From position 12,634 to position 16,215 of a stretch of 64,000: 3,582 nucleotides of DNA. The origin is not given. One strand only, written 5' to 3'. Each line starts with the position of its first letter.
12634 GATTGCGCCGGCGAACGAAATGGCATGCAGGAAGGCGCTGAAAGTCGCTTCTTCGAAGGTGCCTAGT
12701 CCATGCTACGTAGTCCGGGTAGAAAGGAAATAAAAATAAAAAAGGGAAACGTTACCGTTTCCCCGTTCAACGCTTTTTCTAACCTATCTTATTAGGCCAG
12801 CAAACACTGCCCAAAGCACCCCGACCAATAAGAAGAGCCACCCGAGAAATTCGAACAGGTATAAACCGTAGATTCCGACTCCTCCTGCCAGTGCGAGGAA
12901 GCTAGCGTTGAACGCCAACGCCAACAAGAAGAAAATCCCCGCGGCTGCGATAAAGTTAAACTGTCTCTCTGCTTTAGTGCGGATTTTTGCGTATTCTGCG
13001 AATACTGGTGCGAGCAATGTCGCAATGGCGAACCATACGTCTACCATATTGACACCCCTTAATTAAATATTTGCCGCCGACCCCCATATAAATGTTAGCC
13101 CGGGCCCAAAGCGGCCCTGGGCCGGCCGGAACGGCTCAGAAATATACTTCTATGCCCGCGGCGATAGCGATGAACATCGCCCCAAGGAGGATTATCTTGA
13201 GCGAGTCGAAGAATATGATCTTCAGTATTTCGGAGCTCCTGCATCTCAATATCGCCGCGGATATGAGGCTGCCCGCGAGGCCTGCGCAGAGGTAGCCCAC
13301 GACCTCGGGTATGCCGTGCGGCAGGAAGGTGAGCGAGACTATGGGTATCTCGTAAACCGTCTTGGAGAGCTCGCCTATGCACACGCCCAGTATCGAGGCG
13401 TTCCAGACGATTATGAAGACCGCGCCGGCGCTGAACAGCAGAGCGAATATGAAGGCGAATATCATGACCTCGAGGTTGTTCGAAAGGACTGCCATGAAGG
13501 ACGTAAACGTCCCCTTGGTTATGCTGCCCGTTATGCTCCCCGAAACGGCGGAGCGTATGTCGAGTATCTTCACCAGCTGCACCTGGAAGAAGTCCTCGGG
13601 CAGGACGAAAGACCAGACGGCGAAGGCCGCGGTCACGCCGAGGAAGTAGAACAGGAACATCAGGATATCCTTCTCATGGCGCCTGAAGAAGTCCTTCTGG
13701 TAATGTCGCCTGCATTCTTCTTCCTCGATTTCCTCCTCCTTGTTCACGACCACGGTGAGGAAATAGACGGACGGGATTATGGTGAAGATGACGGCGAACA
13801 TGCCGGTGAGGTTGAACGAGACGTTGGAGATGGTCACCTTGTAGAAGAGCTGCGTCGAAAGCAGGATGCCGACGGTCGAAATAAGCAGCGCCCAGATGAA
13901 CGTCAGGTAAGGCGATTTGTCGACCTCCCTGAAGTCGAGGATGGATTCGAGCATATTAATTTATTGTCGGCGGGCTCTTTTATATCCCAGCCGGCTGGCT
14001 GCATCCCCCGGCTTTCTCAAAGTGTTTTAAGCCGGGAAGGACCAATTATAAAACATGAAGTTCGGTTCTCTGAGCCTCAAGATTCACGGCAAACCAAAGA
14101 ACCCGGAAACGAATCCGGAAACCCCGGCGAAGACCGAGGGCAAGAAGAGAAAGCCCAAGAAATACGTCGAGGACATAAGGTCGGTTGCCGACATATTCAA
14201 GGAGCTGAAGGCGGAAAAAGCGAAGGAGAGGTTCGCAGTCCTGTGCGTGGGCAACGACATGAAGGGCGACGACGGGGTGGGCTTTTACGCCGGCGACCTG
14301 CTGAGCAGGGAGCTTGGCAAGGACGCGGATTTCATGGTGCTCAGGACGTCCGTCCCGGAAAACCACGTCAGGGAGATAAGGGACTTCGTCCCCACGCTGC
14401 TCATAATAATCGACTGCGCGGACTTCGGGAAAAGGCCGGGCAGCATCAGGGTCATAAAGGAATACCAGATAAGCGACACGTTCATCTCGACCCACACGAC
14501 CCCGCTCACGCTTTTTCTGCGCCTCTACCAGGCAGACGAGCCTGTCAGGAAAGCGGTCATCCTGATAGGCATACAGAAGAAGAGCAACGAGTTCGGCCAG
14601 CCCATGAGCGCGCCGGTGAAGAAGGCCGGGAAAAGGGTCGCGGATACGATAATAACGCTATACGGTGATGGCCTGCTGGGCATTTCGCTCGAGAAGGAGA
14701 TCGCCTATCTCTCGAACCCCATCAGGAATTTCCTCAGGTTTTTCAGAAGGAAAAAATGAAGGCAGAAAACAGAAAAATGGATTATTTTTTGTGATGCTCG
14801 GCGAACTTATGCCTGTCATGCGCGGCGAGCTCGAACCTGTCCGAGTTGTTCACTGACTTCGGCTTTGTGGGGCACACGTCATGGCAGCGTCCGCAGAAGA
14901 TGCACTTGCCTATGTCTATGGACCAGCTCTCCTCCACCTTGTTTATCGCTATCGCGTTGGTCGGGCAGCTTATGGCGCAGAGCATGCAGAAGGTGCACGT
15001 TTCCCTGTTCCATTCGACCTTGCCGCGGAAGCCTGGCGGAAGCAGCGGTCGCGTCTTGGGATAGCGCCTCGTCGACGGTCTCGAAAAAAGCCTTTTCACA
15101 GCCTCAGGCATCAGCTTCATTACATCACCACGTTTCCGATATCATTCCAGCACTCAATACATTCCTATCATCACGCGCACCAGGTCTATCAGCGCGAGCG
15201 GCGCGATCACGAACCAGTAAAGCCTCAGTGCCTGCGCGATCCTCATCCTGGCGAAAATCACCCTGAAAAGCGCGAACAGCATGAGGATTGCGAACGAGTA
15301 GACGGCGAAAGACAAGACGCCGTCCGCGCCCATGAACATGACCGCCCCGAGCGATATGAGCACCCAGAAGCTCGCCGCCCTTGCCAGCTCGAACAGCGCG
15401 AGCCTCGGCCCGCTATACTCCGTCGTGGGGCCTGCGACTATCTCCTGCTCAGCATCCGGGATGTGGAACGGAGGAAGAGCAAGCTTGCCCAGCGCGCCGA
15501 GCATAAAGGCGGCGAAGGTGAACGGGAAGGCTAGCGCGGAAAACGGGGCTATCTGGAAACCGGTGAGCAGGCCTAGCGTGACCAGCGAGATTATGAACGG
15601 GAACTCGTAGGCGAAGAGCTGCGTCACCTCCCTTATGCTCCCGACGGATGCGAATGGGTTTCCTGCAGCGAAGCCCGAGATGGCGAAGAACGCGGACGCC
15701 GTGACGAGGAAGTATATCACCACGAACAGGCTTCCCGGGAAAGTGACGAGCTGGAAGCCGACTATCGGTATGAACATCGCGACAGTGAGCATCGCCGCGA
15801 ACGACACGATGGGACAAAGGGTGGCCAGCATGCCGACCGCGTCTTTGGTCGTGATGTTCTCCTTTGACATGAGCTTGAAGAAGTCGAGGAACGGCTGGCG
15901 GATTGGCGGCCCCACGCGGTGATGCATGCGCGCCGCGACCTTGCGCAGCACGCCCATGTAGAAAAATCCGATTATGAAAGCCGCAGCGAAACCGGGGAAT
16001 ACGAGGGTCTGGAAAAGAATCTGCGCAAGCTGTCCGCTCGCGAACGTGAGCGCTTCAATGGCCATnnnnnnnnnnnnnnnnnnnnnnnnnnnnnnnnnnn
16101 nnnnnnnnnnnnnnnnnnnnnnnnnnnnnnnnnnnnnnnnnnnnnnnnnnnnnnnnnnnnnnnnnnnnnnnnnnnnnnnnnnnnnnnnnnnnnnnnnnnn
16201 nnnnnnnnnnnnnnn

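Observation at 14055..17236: Minimal group-4 [NiFe]-hydrogenase operon lacking the small subunit and ion-pumping subunits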

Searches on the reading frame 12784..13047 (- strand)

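Call 3: search_protein_families(library=pfam, proteins=[window:12784-13047:-], max_evalue=0.01)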
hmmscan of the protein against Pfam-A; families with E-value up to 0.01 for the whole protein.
window:12784-13047:- (87 aa): 1 family
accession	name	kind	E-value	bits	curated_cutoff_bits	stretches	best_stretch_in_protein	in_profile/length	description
PF09913.15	DUF2142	-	0.0096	15.2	30.1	0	4-66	326-390/395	Predicted membrane protein (DUF2142)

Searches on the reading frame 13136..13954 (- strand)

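Call 3: search_protein_families(library=pfam, proteins=[window:13136-13954:-], max_evalue=0.01)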
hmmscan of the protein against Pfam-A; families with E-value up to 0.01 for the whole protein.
window:13136-13954:- (272 aa): 1 family
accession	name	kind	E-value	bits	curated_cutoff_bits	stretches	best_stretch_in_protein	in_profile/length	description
PF01944.22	SpoIIM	-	2.1e-13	51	26.9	1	100-272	2-161/163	Stage II sporulation protein M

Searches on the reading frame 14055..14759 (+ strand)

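Call 3: search_protein_families(library=pfam, proteins=[window:14055-14759:+], max_evalue=0.01)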
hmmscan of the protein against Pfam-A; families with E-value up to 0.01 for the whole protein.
window:14055-14759:+ (234 aa): 1 family
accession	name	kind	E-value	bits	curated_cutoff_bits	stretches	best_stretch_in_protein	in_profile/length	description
PF01750.23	HycI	-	2.3e-18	66.8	23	1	100-200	25-128/130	Hydrogenase maturation protease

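Call 4: search_protein_families(library=ncbifam, proteins=[window:14055-14759:+], max_evalue=0.01)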
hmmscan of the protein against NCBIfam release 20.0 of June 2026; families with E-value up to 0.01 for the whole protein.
window:14055-14759:+ (234 aa): 6 families
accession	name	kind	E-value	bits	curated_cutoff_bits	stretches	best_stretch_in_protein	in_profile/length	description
TIGR00142.1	hycI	equivalog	1.3e-34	119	119.1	1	62-205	3-144/146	hydrogenase maturation peptidase HycI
TIGR00072.1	hydrog_prot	superfamily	4e-27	95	47.45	1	62-201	2-143/145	hydrogenase maturation protease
TIGR00140.1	hupD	subfamily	1.4e-07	31.6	151.8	1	62-199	3-143/151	HyaD/HybD family hydrogenase maturation endopeptidase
TIGR00130.1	frhD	equivalog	2.5e-07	30.9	134.95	1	58-199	3-147/153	coenzyme F420-reducing hydrogenase, FrhD protein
NF045519.1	NiFeSe_H2_mat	exception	9.1e-06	25.6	190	1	59-191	2-135/152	NiFeSe hydrogenase maturation protease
NF007777.0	PRK10466.1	equivalog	0.003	17.3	190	1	61-201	4-147/164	HyaD/HybD family hydrogenase maturation endopeptidase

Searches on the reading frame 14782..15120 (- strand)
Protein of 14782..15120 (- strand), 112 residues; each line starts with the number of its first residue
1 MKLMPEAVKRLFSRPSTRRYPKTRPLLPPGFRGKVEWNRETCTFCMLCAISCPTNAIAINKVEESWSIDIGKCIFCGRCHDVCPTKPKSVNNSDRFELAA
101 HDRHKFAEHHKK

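Call 3: search_protein_families(library=pfam, proteins=[window:14782-15120:-], max_evalue=0.01)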
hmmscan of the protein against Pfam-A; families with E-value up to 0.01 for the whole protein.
window:14782-15120:- (112 aa): 14 families
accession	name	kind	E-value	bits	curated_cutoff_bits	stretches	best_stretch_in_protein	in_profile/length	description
PF00037.32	Fer4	-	1.8e-14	53.3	21.1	2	35-57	1-23/24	4Fe-4S binding domain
PF12838.12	Fer4_7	-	1.3e-10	42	27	1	41-86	1-51/52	4Fe-4S dicluster domain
PF12837.12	Fer4_6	-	1.2e-09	38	25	2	34-57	1-24/24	4Fe-4S binding domain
PF13237.11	Fer4_10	-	1.3e-09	38.3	25.5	1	37-84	4-53/53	4Fe-4S dicluster domain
PF13187.11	Fer4_9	-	1.7e-09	38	27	1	42-86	2-50/52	4Fe-4S dicluster domain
PF14697.11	Fer4_21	-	1.8e-07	31.6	35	1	38-85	4-53/59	4Fe-4S dicluster domain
PF13484.11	Fer4_16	-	4.9e-07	30.9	30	2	72-87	1-16/66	4Fe-4S double cluster binding domain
PF12797.12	Fer4_2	-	8.5e-06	25.9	24.5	0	68-85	5-22/22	4Fe-4S binding domain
PF12798.12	Fer4_3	-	2.4e-05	25.3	27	0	73-85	1-13/15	4Fe-4S binding domain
PF25160.1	LdpA_Fe-S-bd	-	0.00012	22.3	27.6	1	48-86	9-41/49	LdpA Fe-S cluster-binding domain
PF12800.12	Fer4_4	-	0.00042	20.9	24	0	72-85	3-16/17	4Fe-4S binding domain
PF13183.11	Fer4_8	-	0.00055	20.9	27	0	67-85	48-66/68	4Fe-4S dicluster domain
PF13534.11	Fer4_17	-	0.00084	20.3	22.2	0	59-85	31-58/61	4Fe-4S dicluster domain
PF13459.11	Fer4_15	-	0.0077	17.3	22.4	0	68-85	3-20/66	4Fe-4S single cluster domain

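Call 4: search_protein_families(library=ncbifam, proteins=[window:14782-15120:-], max_evalue=0.01)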
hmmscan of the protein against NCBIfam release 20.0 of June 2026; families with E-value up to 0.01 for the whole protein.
window:14782-15120:- (112 aa): 78 families (the best 25 are shown)
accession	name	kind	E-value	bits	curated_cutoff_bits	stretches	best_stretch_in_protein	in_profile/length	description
NF009053.0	PRK12387.1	subfamily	8.9e-25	87.5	204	1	14-108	12-108/180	formate hydrogenlyase complex iron-sulfur subunit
NF006221.0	PRK08348.1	subfamily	9e-25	86.9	124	1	2-105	5-107/136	NADH-plastoquinone oxidoreductase subunit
TIGR01971.1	NuoI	subfamily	8.4e-24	83.5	113.05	1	8-108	6-116/121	NADH-quinone oxidoreductase, chain I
NF006076.0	PRK08222.1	equivalog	3.3e-22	79.2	270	1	16-103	14-103/181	hydrogenase 4 subunit H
NF004537.0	PRK05888.1-3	equivalog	5.9e-20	71.7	163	1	9-106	32-146/204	NADH-quinone oxidoreductase subunit NuoI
NF004541.0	PRK05888.2-2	equivalog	1e-17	64.5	217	1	17-86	38-109/168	NADH-quinone oxidoreductase subunit NuoI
NF004536.0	PRK05888.1-1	equivalog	9.9e-17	60.8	212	1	8-106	21-130/180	NADH-quinone oxidoreductase subunit NuoI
NF040612.1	F420_dehyd_FpoI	exception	3.9e-15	55.9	180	1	4-89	6-100/135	F420H2 dehydrogenase subunit FpoI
TIGR00403.1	ndhI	equivalog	6.3e-15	55.2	302.35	1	13-106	35-135/183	NAD(P)H-quinone oxidoreductase subunit I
NF004540.0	PRK05888.2-1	equivalog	2.7e-14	52.9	215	1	7-106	11-119/139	NADH-quinone oxidoreductase subunit NuoI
NF004539.0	PRK05888.1-5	equivalog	2e-12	47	225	1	7-106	23-133/162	NADH-quinone oxidoreductase subunit NuoI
NF004538.0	PRK05888.1-4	equivalog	3.8e-12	46.1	135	1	7-105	23-132/162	NADH-quinone oxidoreductase subunit NuoI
NF007204.0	PRK09625.1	equivalog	1.4e-10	41.4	125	1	36-91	55-109/133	pyruvate flavodoxin oxidoreductase subunit delta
NF042909.1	FMH_DH_FwdF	exception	1.8e-10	40.4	375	1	31-92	248-315/336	tungsten-dependent formylmethanofuran dehydrogenase subunit FwdF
NF004542.0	PRK05888.2-3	equivalog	1.9e-10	40.5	248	1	35-108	78-157/203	NADH-quinone oxidoreductase subunit NuoI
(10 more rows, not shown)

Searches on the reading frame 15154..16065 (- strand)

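Call 3: search_protein_families(library=pfam, proteins=[window:15154-16065:-], max_evalue=0.01)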
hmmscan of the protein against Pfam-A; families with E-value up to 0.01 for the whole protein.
window:15154-16065:- (303 aa): 1 family
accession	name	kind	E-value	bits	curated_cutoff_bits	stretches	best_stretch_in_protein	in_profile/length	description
PF00146.26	NADHdh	-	5.8e-56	190.5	27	1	28-296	10-295/298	NADH dehydrogenase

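Call 4: search_protein_families(library=ncbifam, proteins=[window:15154-16065:-], max_evalue=0.01)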
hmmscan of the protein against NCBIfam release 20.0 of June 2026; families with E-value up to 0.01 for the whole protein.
window:15154-16065:- (303 aa): 7 families
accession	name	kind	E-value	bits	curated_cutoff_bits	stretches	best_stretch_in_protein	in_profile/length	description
NF004741.0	PRK06076.1-2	equivalog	5.4e-42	144.2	305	1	13-298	17-329/337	NADH-quinone oxidoreductase subunit NuoH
NF004744.0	PRK06076.1-5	equivalog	2.4e-19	69.7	542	1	29-247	40-279/372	NADH-quinone oxidoreductase subunit NuoH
NF040610.1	F420_dehyd_FpoH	exception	8.3e-18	64.8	475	1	27-302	21-337/339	F420H2 dehydrogenase subunit FpoH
NF004745.0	PRK06076.1-6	equivalog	1.3e-17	64.1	450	1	35-298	32-329/341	NADH-quinone oxidoreductase subunit NuoH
NF004740.0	PRK06076.1-1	equivalog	1.6e-17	64.1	399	1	50-296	51-314/325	NADH-quinone oxidoreductase subunit NuoH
NF004742.0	PRK06076.1-3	equivalog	4.9e-17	62.1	531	2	183-300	216-346/356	NADH-quinone oxidoreductase subunit NuoH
NF004743.0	PRK06076.1-4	equivalog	4.9e-17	61.9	494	1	26-246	24-269/433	NADH-quinone oxidoreductase subunit NuoH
